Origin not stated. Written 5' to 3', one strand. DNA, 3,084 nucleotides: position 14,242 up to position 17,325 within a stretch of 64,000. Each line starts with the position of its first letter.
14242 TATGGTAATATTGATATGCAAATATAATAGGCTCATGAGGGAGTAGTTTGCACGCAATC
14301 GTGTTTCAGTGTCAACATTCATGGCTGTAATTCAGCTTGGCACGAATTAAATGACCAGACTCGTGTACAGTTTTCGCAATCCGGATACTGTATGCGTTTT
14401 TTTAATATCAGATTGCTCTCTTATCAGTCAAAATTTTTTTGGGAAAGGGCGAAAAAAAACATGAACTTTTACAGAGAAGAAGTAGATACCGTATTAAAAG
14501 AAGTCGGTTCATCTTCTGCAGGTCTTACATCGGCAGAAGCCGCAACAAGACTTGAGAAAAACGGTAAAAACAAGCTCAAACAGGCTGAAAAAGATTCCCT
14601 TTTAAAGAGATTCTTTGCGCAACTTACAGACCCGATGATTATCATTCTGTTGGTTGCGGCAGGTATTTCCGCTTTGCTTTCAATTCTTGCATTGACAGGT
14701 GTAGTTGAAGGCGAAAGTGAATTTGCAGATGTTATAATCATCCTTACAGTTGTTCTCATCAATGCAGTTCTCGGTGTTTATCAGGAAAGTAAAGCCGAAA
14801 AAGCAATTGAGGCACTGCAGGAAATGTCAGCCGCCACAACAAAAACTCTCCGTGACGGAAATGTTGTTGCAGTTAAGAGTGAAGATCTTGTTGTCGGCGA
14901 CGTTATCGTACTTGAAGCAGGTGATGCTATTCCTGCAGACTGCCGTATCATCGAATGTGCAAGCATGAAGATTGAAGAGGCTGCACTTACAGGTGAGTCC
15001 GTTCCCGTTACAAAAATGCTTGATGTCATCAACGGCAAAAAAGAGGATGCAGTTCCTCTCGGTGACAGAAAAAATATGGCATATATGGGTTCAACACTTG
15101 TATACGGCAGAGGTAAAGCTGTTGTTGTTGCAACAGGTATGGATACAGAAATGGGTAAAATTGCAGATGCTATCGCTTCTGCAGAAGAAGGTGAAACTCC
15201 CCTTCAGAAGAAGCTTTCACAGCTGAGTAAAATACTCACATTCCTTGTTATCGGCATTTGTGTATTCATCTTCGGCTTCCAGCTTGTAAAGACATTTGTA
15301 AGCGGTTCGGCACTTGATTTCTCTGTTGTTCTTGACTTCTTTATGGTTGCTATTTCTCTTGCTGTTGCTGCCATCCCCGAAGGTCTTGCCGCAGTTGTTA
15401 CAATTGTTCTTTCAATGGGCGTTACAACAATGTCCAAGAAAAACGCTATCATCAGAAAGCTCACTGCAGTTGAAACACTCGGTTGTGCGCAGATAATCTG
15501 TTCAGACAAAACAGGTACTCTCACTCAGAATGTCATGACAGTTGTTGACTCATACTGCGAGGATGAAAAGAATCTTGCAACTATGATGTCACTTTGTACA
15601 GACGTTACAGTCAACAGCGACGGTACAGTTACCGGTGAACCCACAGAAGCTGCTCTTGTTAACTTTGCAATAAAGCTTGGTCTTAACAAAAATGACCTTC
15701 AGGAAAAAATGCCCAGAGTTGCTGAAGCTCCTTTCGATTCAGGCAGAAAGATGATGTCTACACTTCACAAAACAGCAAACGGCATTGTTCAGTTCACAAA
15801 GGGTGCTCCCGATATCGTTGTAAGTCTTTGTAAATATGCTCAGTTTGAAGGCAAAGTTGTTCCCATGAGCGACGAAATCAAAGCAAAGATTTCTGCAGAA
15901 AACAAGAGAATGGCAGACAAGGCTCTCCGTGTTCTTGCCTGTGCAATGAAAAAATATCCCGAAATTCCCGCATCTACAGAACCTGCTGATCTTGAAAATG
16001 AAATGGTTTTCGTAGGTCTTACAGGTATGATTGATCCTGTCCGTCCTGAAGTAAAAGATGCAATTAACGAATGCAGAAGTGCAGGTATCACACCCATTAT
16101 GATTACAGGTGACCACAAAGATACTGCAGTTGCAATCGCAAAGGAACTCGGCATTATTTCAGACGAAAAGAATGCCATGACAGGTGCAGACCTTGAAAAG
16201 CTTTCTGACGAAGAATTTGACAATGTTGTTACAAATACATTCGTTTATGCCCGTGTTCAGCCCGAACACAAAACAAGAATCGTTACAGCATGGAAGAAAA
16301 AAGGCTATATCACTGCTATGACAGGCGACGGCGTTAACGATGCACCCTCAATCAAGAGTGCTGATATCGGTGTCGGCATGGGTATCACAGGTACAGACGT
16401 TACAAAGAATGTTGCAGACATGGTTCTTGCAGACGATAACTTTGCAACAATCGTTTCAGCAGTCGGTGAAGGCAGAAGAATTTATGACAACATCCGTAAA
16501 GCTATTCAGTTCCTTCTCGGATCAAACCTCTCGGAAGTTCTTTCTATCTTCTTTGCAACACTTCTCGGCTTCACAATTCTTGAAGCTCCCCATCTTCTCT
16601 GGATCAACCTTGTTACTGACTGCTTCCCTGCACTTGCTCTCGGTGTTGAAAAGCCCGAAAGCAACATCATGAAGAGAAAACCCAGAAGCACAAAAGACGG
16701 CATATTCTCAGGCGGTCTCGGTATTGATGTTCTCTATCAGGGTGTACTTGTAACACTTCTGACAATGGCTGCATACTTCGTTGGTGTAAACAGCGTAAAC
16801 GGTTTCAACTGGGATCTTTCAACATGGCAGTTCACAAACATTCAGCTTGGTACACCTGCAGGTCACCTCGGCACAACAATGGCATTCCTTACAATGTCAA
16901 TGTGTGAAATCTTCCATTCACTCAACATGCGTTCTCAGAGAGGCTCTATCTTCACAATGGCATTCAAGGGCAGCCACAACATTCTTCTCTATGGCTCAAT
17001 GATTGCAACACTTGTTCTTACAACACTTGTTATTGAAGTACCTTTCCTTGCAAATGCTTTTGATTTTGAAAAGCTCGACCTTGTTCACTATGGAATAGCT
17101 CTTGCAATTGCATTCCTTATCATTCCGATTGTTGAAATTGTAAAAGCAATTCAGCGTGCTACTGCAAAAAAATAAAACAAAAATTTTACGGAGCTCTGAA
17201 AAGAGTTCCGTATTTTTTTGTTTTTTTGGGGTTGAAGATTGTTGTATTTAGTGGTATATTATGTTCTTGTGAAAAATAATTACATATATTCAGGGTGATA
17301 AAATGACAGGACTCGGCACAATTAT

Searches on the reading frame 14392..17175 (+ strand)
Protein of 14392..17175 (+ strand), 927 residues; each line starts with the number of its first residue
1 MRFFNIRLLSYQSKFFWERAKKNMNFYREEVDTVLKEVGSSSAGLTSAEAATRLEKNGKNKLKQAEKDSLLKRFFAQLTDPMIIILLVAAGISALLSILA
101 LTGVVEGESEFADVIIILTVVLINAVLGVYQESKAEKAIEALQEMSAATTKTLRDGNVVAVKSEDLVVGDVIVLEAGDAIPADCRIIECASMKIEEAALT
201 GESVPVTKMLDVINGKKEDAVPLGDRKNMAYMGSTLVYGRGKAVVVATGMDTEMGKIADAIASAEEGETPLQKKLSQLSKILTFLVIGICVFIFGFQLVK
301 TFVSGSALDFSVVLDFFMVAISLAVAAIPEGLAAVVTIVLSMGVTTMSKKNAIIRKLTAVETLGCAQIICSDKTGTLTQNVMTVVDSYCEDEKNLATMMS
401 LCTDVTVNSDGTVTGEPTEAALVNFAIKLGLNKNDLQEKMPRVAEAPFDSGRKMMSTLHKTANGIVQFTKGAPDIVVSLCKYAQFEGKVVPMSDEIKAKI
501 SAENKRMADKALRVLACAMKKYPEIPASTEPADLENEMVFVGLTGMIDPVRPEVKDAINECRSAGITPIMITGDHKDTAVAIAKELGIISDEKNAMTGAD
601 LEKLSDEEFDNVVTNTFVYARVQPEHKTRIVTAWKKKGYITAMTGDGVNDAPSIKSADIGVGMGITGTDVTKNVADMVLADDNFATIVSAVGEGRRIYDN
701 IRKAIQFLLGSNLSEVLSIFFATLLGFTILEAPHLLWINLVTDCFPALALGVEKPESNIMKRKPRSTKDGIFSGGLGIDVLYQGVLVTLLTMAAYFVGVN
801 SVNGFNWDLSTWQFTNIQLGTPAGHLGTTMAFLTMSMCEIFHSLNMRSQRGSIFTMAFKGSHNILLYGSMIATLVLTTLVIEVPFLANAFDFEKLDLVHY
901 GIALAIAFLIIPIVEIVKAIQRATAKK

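Call 8: search_protein_families(library=pfam, proteins=[window:14392-17175:+], max_evalue=0.01)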
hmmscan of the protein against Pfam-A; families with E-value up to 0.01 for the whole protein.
window:14392-17175:+ (927 aa): 6 families
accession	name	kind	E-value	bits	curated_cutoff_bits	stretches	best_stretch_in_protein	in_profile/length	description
PF00122.25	E1-E2_ATPase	-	4.7e-51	173.3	28.1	1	145-350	2-181/181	E1-E2 ATPase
PF00689.26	Cation_ATPase_C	-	1.1e-48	165.7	27.3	1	728-920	2-175/175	Cation transporting ATPase, C-terminus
PF13246.12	Cation_ATPase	-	1.5e-21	76.6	21.7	1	405-482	6-90/91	Cation transport ATPase (P-type)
PF00690.31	Cation_ATPase_N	-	2.2e-20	72.5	20.4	1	27-93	2-69/69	Cation transporter/ATPase, N-terminus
PF00702.32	Hydrolase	-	7e-19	69.4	26.4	1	368-658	3-191/191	haloacid dehalogenase-like hydrolase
PF08282.18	Hydrolase_3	-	0.0049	17.1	20.9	0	641-687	206-251/255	haloacid dehalogenase-like hydrolase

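Call 9: search_protein_families(library=ncbifam, proteins=[window:14392-17175:+], max_evalue=0.01)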
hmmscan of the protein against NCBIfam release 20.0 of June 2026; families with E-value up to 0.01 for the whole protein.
window:14392-17175:+ (927 aa): 22 families
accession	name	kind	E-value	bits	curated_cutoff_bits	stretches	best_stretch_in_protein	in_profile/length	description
TIGR01522.1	ATPase-IIA2_Ca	equivalog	6.8e-185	616.3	798.3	1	40-923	19-852/854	calcium-transporting P-type ATPase, PMR1-type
TIGR01116.1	ATPase-IIA1_Ca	equivalog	1.1e-183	612.5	703.4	1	76-922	3-799/799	calcium-translocating P-type ATPase, SERCA-type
TIGR01523.1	ATPase-IID_K-Na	equivalog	3.4e-151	504.9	645.05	3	400-924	438-992/997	potassium/sodium efflux P-type ATPase, fungal-type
TIGR01517.1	ATPase-IIB_Ca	equivalog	2.1e-150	502.6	507.05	1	35-861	45-847/882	calcium-translocating P-type ATPase, PMCA-type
TIGR01106.1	ATPase-IIC_X-K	subfamily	1.7e-140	469.8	946.1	3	24-391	15-369/997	Na,H/K antiporter P-type ATPase subunit alpha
TIGR01647.1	ATPase-IIIA_H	equivalog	1.9e-123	413.2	615.5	1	44-751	1-645/755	plasma-membrane proton-efflux P-type ATPase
TIGR01524.1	ATPase-IIIB_Mg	equivalog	2.4e-120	402.9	610.75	1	24-765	13-727/867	magnesium-translocating P-type ATPase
NF011702.0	PRK15122.1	subfamily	7.4e-109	365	975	1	28-766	33-767/907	magnesium-translocating P-type ATPase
TIGR01494.1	ATPase_P-type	subfamily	4.5e-94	315.6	62.3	4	614-728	361-469/478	HAD-IC family P-type ATPase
TIGR01525.1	ATPase-IB_hvy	subfamily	8.3e-71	239.5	346.25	2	86-592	5-429/560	heavy metal translocating P-type ATPase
TIGR01657.1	P-ATPase-V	hypoth_equivalog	1.3e-67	228.2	618.25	2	14-601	112-710/1055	ATP13A2 family polyamine export P-type ATPase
TIGR01512.1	ATPase-IB2_Cd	subfamily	4e-52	177.5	313.5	3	96-396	4-264/494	cadmium family heavy metal-translocating P-type ATPase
TIGR01511.1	ATPase-IB1_Cu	subfamily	1.1e-44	153.2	397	3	103-401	35-296/542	copper-translocating P-type ATPase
NF008262.1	PRK11033.1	equivalog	4.9e-43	147.6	1005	3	92-409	178-468/731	zinc/cadmium/mercury/lead-transporting ATPase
NF033775.1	P_type_ZntA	exception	1e-39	136.4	1240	3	92-408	183-472/732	Zn(II)/Cd(II)/Pb(II) translocating P-type ATPase ZntA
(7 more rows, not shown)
